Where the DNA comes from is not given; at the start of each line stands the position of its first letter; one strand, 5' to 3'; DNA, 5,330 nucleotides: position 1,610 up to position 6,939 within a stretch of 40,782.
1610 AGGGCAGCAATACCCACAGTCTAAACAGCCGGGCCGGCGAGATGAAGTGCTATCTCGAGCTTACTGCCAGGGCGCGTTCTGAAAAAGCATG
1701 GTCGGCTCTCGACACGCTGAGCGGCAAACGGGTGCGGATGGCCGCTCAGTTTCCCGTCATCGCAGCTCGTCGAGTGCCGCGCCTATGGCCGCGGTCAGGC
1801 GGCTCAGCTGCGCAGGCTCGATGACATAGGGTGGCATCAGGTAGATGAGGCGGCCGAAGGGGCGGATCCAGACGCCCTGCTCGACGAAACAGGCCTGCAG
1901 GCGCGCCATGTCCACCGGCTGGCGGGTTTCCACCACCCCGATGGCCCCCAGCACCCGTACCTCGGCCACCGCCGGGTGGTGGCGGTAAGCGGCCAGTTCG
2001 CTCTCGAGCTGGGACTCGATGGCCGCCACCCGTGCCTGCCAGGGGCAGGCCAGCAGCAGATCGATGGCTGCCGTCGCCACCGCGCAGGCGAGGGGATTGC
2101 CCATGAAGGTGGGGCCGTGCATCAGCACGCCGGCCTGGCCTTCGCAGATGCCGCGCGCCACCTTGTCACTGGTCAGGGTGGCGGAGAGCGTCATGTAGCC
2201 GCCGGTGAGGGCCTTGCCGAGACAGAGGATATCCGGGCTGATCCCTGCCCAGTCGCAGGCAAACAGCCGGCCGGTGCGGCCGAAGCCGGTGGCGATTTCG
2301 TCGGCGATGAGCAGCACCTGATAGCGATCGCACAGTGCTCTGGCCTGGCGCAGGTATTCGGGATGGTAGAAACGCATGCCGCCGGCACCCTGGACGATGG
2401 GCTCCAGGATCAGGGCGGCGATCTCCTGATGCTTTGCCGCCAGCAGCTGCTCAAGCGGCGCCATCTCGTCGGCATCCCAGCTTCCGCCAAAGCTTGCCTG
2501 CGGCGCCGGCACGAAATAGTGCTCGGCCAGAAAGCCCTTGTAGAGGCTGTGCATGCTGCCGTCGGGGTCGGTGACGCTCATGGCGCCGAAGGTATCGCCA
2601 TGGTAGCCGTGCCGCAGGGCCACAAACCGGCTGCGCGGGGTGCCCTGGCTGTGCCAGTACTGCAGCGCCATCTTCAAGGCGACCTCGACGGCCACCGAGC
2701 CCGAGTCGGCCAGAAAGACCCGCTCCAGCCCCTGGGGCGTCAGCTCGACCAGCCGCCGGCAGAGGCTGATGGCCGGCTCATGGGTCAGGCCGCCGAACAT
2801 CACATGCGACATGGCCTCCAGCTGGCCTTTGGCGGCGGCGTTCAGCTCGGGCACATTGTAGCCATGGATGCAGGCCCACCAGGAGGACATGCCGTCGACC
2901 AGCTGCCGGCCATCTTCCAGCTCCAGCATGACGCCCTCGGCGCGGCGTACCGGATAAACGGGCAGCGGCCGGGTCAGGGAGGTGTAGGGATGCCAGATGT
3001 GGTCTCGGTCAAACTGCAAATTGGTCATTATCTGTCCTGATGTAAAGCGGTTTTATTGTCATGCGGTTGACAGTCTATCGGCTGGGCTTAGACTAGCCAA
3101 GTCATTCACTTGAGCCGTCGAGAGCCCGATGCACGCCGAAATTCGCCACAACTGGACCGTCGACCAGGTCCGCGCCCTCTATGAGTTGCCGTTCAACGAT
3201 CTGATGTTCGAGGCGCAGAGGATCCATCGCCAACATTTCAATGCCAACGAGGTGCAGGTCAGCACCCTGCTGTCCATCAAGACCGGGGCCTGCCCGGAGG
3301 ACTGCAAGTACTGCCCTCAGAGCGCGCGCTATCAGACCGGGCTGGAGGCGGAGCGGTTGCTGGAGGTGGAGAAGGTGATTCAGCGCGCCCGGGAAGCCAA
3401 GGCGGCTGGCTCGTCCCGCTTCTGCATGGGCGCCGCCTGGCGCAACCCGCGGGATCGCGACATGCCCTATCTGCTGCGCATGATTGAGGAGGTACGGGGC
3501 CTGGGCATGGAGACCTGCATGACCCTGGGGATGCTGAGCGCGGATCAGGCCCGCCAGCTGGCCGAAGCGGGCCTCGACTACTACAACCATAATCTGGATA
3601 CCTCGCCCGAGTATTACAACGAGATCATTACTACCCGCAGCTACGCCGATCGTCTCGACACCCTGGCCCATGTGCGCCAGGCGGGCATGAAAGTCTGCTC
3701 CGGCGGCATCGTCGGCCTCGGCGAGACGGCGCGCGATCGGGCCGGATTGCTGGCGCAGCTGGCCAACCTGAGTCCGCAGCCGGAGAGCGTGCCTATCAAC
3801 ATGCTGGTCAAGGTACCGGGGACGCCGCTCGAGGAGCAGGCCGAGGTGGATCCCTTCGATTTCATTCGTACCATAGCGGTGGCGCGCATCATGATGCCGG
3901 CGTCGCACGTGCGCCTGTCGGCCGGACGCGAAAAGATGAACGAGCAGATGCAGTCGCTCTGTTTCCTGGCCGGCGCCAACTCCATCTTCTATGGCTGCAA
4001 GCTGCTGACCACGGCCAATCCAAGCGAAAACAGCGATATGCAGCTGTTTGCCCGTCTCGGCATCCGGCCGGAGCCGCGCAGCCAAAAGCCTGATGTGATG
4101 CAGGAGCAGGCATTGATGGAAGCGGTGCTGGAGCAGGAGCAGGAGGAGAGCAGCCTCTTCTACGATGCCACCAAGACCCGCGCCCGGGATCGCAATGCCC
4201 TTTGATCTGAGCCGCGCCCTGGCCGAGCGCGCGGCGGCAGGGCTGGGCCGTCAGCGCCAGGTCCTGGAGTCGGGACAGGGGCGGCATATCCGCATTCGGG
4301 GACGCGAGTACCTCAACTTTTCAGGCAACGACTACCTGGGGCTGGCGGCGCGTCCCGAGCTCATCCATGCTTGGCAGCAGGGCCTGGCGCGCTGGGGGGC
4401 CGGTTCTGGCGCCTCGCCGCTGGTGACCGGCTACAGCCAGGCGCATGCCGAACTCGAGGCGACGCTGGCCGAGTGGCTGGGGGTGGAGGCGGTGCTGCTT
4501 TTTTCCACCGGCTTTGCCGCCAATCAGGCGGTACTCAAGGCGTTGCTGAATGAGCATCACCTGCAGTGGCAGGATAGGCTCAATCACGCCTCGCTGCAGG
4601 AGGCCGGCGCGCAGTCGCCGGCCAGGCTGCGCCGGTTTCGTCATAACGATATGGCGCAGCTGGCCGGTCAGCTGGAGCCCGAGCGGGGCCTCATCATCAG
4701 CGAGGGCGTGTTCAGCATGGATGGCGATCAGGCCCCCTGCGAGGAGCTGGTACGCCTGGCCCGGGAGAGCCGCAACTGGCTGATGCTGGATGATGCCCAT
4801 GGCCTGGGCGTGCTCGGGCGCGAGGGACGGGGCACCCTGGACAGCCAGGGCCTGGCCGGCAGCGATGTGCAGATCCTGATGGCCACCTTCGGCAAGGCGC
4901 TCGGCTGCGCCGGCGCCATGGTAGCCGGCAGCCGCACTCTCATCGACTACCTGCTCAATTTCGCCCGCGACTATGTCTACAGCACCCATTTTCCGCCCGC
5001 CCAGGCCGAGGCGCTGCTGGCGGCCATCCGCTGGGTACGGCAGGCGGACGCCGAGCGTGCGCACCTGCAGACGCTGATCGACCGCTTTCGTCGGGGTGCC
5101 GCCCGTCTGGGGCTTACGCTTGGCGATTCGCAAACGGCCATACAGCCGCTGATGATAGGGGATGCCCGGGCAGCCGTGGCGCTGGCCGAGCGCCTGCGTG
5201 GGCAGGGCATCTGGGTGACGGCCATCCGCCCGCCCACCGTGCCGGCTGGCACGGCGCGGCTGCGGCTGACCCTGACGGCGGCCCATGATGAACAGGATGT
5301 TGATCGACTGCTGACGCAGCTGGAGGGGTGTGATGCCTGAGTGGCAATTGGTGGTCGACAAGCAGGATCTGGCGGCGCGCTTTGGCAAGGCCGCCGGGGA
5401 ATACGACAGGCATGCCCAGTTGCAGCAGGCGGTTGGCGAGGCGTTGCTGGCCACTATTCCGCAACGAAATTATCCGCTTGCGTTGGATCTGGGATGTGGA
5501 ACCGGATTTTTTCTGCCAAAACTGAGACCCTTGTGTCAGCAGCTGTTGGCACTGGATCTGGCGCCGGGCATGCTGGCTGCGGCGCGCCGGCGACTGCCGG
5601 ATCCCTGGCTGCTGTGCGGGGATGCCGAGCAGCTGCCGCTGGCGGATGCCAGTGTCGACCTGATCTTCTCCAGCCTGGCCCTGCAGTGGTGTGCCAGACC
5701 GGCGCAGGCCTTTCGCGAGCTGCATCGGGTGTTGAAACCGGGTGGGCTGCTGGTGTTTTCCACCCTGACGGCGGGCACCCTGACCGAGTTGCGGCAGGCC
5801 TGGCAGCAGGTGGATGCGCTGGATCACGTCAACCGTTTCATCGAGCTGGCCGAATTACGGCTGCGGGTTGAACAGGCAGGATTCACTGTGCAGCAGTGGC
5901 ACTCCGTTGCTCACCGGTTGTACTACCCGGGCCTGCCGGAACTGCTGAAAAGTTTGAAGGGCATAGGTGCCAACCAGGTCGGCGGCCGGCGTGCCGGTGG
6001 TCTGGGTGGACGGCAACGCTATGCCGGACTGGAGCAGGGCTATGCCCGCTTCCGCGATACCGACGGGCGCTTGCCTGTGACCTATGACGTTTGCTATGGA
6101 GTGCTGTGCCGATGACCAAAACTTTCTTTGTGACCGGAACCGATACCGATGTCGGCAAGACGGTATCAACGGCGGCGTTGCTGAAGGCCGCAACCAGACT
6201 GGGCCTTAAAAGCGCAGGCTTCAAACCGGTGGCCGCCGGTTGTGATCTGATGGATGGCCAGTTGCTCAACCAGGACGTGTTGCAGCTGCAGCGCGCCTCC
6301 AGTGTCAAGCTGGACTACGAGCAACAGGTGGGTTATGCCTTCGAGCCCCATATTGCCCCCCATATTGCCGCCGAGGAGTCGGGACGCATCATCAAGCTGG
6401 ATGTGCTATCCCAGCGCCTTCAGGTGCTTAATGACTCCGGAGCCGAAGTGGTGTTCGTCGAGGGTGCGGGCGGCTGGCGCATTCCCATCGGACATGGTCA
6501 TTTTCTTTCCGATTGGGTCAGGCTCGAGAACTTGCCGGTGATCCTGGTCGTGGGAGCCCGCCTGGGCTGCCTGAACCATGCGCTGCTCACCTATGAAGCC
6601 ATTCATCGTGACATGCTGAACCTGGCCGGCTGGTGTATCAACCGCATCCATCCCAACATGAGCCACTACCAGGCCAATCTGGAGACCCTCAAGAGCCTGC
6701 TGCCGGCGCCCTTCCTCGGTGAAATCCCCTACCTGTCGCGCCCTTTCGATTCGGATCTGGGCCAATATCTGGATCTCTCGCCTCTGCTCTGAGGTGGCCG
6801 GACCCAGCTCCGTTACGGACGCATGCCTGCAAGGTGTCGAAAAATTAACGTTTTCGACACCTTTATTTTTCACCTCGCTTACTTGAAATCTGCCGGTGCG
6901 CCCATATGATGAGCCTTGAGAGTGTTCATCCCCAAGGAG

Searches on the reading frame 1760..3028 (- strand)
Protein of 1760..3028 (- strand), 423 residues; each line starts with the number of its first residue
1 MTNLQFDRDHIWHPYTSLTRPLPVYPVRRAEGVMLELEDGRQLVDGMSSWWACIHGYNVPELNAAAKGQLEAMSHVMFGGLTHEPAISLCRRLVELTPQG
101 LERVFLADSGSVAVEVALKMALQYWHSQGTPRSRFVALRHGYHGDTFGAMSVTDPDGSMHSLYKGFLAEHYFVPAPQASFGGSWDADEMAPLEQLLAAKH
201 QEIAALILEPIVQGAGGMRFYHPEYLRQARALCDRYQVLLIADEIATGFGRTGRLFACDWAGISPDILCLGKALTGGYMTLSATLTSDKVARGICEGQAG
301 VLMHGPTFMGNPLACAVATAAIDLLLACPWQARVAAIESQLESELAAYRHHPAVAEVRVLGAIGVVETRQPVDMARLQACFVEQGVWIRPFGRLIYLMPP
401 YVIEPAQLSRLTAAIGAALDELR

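Call 45: search_protein_families(library=pfam, proteins=[window:1760-3028:-], max_evalue=0.00001)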
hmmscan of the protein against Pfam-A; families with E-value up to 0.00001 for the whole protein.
window:1760-3028:- (423 aa): 1 family
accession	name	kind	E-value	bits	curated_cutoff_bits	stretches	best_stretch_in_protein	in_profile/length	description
PF00202.27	Aminotran_3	-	6e-124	414.2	30.5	1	25-419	11-403/403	Aminotransferase class-III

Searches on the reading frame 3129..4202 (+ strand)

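Call 45: search_protein_families(library=pfam, proteins=[window:3129-4202:+], max_evalue=0.00001)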
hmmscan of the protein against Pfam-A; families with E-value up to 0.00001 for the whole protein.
window:3129-4202:+ (358 aa): 2 families
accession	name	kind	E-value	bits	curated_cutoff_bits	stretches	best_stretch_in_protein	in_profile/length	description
PF06968.18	BATS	-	4.8e-30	104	22.2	1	222-312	1-87/88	Biotin and Thiamin Synthesis associated domain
PF04055.27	Radical_SAM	-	1.7e-24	87.3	29.5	1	51-208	3-163/166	Radical SAM superfamily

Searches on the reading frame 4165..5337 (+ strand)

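Call 45: search_protein_families(library=pfam, proteins=[window:4165-5337:+], max_evalue=0.00001)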
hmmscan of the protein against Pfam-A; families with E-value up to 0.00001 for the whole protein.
window:4165-5337:+ (391 aa): 1 family
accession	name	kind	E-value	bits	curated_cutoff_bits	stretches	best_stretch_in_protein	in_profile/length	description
PF00155.27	Aminotran_1_2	-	8.2e-54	183.6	19.7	1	48-385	2-360/361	Aminotransferase class I and II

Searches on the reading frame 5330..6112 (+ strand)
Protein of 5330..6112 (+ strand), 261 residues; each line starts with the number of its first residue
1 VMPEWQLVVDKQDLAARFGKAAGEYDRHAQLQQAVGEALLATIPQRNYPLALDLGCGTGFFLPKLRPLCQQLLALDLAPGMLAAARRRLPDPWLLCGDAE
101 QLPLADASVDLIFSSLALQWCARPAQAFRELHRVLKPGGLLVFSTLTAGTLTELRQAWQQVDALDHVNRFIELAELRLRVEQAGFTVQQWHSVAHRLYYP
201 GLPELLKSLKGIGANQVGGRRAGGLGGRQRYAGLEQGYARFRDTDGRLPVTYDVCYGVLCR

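Call 45: search_protein_families(library=pfam, proteins=[window:5330-6112:+], max_evalue=0.00001)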
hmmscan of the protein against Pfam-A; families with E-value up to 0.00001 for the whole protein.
window:5330-6112:+ (261 aa): 6 families
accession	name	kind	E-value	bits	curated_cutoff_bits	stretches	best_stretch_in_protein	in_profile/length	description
PF08241.18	Methyltransf_11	-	7.9e-30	103.8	21.2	1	52-143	1-95/95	Methyltransferase domain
PF13649.12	Methyltransf_25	-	4.6e-23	82.2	27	1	52-139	2-97/97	Methyltransferase domain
PF08242.18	Methyltransf_12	-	2.9e-16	60.4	30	1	52-141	1-98/98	Methyltransferase domain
PF13489.12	Methyltransf_23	-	7.9e-15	55.4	27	1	50-188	25-162/164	Methyltransferase domain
PF13847.12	Methyltransf_31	-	1.4e-13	51.2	27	1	52-163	8-127/145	Methyltransferase domain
PF01209.24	Ubie_methyltran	-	3.6e-09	36.7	20.1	1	50-160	50-168/233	ubiE/COQ5 methyltransferase family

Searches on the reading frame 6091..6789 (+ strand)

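Call 45: search_protein_families(library=pfam, proteins=[window:6091-6789:+], max_evalue=0.00001)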
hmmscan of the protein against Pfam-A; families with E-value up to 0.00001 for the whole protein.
window:6091-6789:+ (233 aa): 2 families
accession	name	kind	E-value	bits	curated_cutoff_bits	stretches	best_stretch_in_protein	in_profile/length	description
PF13500.12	AAA_26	-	1e-34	120.6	27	1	10-216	1-192/198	AAA domain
PF01656.29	CbiA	-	2.9e-13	50.3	25.4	1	13-216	2-113/125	CobQ/CobB/MinD/ParA nucleotide binding domain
